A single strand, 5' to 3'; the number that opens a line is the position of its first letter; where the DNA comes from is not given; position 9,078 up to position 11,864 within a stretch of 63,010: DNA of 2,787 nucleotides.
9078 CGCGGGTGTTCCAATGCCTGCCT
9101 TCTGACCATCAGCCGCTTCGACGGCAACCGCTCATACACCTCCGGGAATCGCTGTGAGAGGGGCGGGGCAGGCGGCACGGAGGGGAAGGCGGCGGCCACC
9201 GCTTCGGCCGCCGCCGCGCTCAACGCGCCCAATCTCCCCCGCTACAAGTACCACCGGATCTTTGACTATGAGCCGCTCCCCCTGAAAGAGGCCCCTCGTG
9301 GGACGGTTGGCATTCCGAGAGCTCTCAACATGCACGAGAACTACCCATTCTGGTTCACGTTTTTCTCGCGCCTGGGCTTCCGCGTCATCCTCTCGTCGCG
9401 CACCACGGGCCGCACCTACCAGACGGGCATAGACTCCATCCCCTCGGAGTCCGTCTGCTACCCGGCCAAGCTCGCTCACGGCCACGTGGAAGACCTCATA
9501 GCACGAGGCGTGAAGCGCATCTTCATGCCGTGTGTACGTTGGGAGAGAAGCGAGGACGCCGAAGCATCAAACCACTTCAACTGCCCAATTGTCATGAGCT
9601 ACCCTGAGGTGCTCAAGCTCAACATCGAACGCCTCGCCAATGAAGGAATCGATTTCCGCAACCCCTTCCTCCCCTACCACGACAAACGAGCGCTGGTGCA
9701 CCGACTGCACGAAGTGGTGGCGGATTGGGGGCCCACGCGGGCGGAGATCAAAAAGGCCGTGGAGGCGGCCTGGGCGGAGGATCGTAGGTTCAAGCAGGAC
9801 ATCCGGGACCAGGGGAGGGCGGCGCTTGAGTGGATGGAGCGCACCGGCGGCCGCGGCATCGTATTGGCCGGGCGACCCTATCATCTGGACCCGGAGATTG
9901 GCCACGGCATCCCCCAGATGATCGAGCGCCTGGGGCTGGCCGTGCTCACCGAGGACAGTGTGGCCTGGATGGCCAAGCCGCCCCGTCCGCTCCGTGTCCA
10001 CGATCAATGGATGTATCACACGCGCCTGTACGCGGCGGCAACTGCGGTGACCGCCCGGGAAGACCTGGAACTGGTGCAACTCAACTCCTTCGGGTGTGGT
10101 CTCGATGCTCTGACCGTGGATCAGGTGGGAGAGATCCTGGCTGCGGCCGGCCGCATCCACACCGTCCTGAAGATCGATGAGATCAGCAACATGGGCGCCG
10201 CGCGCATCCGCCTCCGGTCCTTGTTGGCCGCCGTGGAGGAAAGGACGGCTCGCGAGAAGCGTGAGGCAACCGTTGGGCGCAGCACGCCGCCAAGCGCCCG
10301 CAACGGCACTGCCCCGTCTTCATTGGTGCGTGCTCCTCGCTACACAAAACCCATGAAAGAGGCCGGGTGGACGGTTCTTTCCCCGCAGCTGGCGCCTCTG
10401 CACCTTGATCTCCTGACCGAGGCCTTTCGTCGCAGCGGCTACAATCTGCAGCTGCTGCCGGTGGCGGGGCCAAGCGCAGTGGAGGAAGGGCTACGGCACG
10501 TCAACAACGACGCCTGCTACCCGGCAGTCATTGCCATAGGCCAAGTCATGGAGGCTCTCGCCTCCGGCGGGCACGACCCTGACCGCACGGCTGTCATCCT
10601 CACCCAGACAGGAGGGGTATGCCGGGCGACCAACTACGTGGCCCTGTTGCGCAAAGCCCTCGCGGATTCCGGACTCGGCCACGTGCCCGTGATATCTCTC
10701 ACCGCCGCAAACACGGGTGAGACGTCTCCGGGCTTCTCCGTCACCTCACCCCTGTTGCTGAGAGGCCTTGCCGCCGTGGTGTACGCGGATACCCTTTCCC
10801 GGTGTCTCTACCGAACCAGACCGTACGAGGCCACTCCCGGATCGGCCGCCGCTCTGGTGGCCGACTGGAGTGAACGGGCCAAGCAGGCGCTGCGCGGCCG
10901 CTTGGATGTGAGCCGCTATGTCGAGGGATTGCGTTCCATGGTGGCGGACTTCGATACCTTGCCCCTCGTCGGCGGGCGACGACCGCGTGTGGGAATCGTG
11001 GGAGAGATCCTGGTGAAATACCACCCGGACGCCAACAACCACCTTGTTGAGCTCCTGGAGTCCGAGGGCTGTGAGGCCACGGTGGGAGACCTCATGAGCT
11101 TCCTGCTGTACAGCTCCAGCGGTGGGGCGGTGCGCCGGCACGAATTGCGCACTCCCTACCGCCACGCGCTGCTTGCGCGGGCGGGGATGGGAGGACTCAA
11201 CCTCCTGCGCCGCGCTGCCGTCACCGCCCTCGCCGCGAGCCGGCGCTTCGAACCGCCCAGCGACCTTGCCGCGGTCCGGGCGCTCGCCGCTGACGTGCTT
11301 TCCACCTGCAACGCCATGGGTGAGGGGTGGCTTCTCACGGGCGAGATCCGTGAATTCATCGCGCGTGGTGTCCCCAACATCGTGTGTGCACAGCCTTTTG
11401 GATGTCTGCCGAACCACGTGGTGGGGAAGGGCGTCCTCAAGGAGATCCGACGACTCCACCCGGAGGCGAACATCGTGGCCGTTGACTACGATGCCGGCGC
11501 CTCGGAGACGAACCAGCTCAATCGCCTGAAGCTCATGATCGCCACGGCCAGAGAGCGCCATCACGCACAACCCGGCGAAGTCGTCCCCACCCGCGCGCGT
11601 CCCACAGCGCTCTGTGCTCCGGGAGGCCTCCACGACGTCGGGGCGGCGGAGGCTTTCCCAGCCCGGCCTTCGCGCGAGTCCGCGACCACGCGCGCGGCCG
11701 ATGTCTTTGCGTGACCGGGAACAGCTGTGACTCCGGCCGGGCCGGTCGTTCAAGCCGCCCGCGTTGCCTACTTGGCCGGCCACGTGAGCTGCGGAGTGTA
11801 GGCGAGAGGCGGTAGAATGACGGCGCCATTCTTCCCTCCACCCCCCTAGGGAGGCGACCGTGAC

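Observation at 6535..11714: TetR-controlled, 1487-aa orphan CoA-enzyme activase (double HgdC-like ATPase fused to DUF2229)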

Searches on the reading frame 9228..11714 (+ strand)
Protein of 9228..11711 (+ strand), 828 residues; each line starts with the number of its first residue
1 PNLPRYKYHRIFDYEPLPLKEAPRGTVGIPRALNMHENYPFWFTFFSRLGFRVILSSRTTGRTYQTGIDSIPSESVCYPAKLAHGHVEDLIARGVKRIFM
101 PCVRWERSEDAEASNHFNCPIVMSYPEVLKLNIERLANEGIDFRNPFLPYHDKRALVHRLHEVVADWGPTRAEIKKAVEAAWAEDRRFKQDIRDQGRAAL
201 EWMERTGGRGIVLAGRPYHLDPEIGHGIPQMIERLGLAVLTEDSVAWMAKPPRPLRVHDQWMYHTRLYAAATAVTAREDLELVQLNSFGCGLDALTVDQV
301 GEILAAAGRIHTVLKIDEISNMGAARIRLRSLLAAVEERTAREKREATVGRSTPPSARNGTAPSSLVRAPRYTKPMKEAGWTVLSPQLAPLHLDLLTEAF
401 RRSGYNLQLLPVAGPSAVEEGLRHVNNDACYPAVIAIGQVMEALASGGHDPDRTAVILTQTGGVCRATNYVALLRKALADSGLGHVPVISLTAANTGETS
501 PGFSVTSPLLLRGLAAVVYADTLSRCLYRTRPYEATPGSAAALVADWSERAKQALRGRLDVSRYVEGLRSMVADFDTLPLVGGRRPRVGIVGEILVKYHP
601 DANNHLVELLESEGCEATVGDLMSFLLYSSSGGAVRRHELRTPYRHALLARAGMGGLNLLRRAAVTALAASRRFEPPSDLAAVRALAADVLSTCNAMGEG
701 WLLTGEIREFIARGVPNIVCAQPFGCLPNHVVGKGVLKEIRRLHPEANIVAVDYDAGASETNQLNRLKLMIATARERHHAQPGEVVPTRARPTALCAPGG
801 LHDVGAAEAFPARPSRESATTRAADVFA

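Call 8: search_solved_structures(query=window:9240-11714:+, max_evalue=10, show_alignments=2)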
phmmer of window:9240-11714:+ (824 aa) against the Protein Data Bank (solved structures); distinct sequences matched with E-value up to 10: 0.

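Call 27: predict_structure(alignment_id=A1)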
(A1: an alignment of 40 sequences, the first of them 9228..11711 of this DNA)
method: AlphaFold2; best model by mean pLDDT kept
length: 828 residues; sequences in the alignment: 40
mean_pLDDT: 82.5   pTM: 0.82
mean pLDDT of the five models: 82.5, 81.3, 80.0, 78.4, 76.0
residues with pLDDT >= 90: 386; 70-90: 310; 50-70: 63; < 50: 69
segments of 3 or more residues with pLDDT < 50: 351-367, 461-464, 782-828
pLDDT, mean of each block of 10 residues (from residue 1): 94 95 96 79 97 94 81 66 90 96 83 75 82 90 93 93 96 98 94 96 95 89 86 95 92 70 84 93 82 78 88 81 88 91 80 37 47 95 92 94 95 83 79 86 91 89 57 85 91 70 92 96 92 91 97 92 96 95 84 76 77 86 87 84 89 93 96 89 89 71 89 91 61 76 91 67 83 81 38 27 27 33 32
secondary structure, 60 per line:
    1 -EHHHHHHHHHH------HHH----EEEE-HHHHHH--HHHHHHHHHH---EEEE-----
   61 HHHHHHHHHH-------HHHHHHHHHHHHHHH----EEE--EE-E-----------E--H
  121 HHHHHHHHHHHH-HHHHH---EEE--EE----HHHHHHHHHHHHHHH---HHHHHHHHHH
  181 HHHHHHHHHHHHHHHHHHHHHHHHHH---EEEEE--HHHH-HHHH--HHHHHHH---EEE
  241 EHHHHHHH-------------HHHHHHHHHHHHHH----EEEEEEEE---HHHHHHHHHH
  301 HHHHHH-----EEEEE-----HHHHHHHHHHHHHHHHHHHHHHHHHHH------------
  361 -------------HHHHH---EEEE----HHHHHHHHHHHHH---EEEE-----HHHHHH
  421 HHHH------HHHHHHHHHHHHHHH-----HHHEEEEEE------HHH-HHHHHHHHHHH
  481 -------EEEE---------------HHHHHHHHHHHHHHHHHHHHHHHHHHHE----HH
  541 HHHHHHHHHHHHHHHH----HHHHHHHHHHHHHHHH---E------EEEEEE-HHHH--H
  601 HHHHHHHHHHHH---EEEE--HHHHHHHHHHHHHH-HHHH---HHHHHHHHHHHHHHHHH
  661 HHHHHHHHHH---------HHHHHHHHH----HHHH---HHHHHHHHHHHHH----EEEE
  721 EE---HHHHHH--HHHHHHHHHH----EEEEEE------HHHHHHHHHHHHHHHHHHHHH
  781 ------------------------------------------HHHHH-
elements in order (helices of 4 or more, strands of 3 or more residues): H3-12 E26-29 H31-36 H39-48 E52-55 H61-70 H78-92 E97-99 H120-132 H134-138 E142-144 H153-167 H171-206 E210-214 H217-220 H222-225 H228-234 E238-241 H242-248 H262-275 E280-287 H291-306 E312-316 H322-348 H374-378 E382-385 H390-402 E406-409 H415-424 H431-445 E454-459 H470-480 E488-491 H507-533 H539-556 H561-576 E587-592 H594-597 H600-612 E616-619 H622-635 H637-640 H644-670 H680-688 H693-696 H700-712 E717-722 H726-731 H734-743 E748-753 H760-780 H823-827

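Call 30: fold_search(model_id=the predicted structure, library=pdb)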
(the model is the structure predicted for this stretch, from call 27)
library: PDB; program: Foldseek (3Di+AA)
matches with E <= 10: 754; with E <= 0.001: 13
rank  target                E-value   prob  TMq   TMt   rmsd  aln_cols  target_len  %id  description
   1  3o3m_B                6.5e-06  1.00  0.27  0.51  10.7       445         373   11  (R)-2-Hydroxyisocaproyl-CoA Dehydratase (released 2011-03-16)
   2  8s02_B                1.1e-05  1.00  0.24  0.46  11.1       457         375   14  BzdNO-benzoyl-CoA complex (released 2025-03-05)
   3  7yyl_A                1.2e-05  1.00  0.26  0.45   9.8       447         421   14  nucleotide-free DCCP:DCCP-R complex (released 2022-12-28)
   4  9gai_E                1.8e-05  1.00  0.26  0.42   9.6       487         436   12  3-methylbenzoyl-CoA reductase from Thauera chlorobenzoica (MbdONPQ) (released 2026-02-18)
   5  3o3m_D                2.2e-05  1.00  0.27  0.51   9.1       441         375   12  (R)-2-Hydroxyisocaproyl-CoA Dehydratase (released 2011-03-16)
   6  3o3n_B                4.3e-05  1.00  0.27  0.52  10.2       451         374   12  (R)-2-hydroxyisocaproyl-CoA dehydratase in complex with its substrate (R)-2-hydroxyisocaproyl-CoA (released 2011-03-16)
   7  3o3o_A                6.6e-05  1.00  0.25  0.44  10.3       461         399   11  (R)-2-hydroxyisocaproyl-CoA dehydratase in complex with (R)-2-hydroxyisocaproate (released 2011-03-16)
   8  8s02_A                7.9e-05  1.00  0.26  0.43   9.8       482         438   11  BzdNO-benzoyl-CoA complex (released 2025-03-05)
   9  7yyl_B                8.7e-05  1.00  0.26  0.45   9.5       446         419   14  nucleotide-free DCCP:DCCP-R complex (released 2022-12-28)
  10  7yzm_A                1.2e-04  1.00  0.25  0.42   9.7       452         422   12  MgADPNP-bound DCCP:DCCP-R complex (released 2022-12-28)
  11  7yyl_D                1.2e-04  1.00  0.24  0.41  11.0       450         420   13  nucleotide-free DCCP:DCCP-R complex (released 2022-12-28)
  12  8s2r_C                3.3e-04  1.00  0.26  0.43   9.6       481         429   11  BzdNO in partially coenzyme A - free state (released 2025-03-05)
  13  6eno                  6.1e-04  1.00  0.24  0.41   9.8       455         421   12  Double cubane cluster oxidoreductase (released 2018-03-14)
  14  8s02_C                1.1e-03  1.00  0.25  0.42   9.4       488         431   11  BzdNO-benzoyl-CoA complex (released 2025-03-05)
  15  4nm9_B                4.2e-03  0.15  0.09  0.08  25.0       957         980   10  Crystal structure of the resting state of proline utilization A (PutA) from Geobacter sulfurreducens PCA (released 2014-02-19)
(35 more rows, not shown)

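Call 31: search_solved_structures(query=A1, max_evalue=10, show_alignments=0)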
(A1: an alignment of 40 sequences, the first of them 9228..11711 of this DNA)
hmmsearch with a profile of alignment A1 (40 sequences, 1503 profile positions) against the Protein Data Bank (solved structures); distinct sequences matched with E-value up to 10: 7.
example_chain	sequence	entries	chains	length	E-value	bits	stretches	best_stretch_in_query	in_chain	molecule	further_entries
4eht_A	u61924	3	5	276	1.5e-36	128.4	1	330-600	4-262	Activator of 2-hydroxyisocaproyl-CoA dehydratase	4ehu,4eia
1hux_A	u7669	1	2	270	8.8e-32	112.7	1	330-598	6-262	ACTIVATOR OF (R)-2-HYDROXYGLUTARYL-COA DEHYDRATASE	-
9gai_D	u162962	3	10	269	1.5e-29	105.3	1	331-598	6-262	3-methylbenzoyl-CoA reductase alpha subunit MbdQ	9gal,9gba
9gai_C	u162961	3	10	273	1.7e-19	71.9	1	13-266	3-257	3-methylbenzoyl-CoA reductase delta subunit MbdP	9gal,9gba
7yyl_E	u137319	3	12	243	6.2e-19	70.1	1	331-592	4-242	Putative CoA-substrate-specific enzyme activase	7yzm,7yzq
7vzg_A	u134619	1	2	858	0.54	10.6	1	844-905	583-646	PscA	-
7vzr_A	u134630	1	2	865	0.54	10.6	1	844-905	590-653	Photosynthetic reaction center subunit M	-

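Call 43: find_related_loci(query=A1, collection=genome_contigs, flank=6000)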
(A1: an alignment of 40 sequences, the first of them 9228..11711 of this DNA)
Query A1 (828 aa) in genome_contigs; peptide patterns used: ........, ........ (x = any residue, [..] = any of these).
600 stretches matched a pattern (row limit reached: there are more); 478 encode a relative of the query (tblastn E <= 1e-3); the best 80 are kept; 80 distinct loci.
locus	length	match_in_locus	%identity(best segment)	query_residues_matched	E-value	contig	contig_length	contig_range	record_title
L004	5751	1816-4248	54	1-775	0e+0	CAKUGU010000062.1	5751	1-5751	MAG: uncultured Ellagibacter sp. isolate REFINED_METABAT215_TOP10_CONTIGS_1500_ASSEMBLY_K77_MERGED__Hadza_PheChl_Fiber-H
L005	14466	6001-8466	53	1-789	0e+0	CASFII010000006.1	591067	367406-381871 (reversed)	uncultured Coriobacteriaceae bacterium isolate SI.O105.metabat-bins.180 genome assembly, contig: SI.O105.metabat-bins.18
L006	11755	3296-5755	54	1-783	0e+0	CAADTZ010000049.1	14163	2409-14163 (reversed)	MAG TPA_asm: uncultured Collinsella sp., isolate HGM04215, WGS project CAADTZ010000000 data, contig: ERS235550_95_k99_11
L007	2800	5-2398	53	19-775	0e+0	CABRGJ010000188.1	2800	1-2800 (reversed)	MAG TPA_asm: uncultured Eggerthella sp. isolate MGYG-HGUT-01233 genome assembly, contig: GUT_GENOME093902_188, whole gen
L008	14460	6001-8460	54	1-783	0e+0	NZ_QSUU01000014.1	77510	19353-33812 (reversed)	Collinsella sp. OM04-5 OM04-5.Scaf14, whole genome shotgun sequence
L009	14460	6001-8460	54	1-783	0e+0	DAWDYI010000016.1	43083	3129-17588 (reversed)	MAG TPA_asm: Collinsella aerofaciens isolate gSpreadC_ID_3173 NODE_537_length_43083_cov_26.625941, whole genome shotgun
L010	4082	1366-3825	54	1-783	0e+0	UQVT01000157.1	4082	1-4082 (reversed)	uncultured Collinsella sp. isolate UMGS684 genome assembly, contig: NODE_6083_length_4082_cov_12.206357, whole genome sh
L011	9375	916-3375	54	1-783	0e+0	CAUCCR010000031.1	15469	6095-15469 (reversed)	MAG TPA_asm: uncultured Collinsella sp. isolate ERR9578198_bin.7_MetaWRAP_v1.3_MAG genome assembly, contig: ERZ18533828.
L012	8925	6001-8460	54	1-783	0e+0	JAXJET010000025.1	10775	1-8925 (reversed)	MAG: Collinsella aerofaciens isolate DOME_MAG_12279 12279_W0117_k141_59929, whole genome shotgun sequence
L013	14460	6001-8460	54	1-783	0e+0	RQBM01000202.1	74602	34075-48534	MAG: Collinsella aerofaciens isolate S09A.meta.bin_9 k141_5956, whole genome shotgun sequence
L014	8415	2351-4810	54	1-783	0e+0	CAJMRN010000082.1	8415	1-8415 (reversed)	TPA_asm: uncultured bacterium isolate ERR414255-bin.14 genome assembly, contig: NODE_3897_length_8415_cov_3.740431, whol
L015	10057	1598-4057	54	1-783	0e+0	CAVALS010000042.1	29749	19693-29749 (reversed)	Bacteroidaceae bacterium isolate SID5429-1_cleanbin_000048 genome assembly, contig: Spades_SID5429-1_contig_1150, whole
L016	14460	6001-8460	54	1-783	0e+0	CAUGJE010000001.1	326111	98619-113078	MAG TPA_asm: uncultured Collinsella sp. isolate SRR16280107_bin.48_MetaWRAP_v1.3_MAG genome assembly, contig: ERZ1928963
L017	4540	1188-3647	54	1-783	0e+0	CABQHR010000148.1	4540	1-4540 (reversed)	MAG TPA_asm: uncultured Collinsella sp. isolate MGYG-HGUT-00593 genome assembly, contig: GUT_GENOME018161_148, whole gen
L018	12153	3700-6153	54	1-775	0e+0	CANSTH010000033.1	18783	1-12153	MAG TPA_asm: uncultured Parvibacter sp. isolate SRR15730524_bin.88_metawrap_v1.3_MAG genome assembly, contig: NODE.3794_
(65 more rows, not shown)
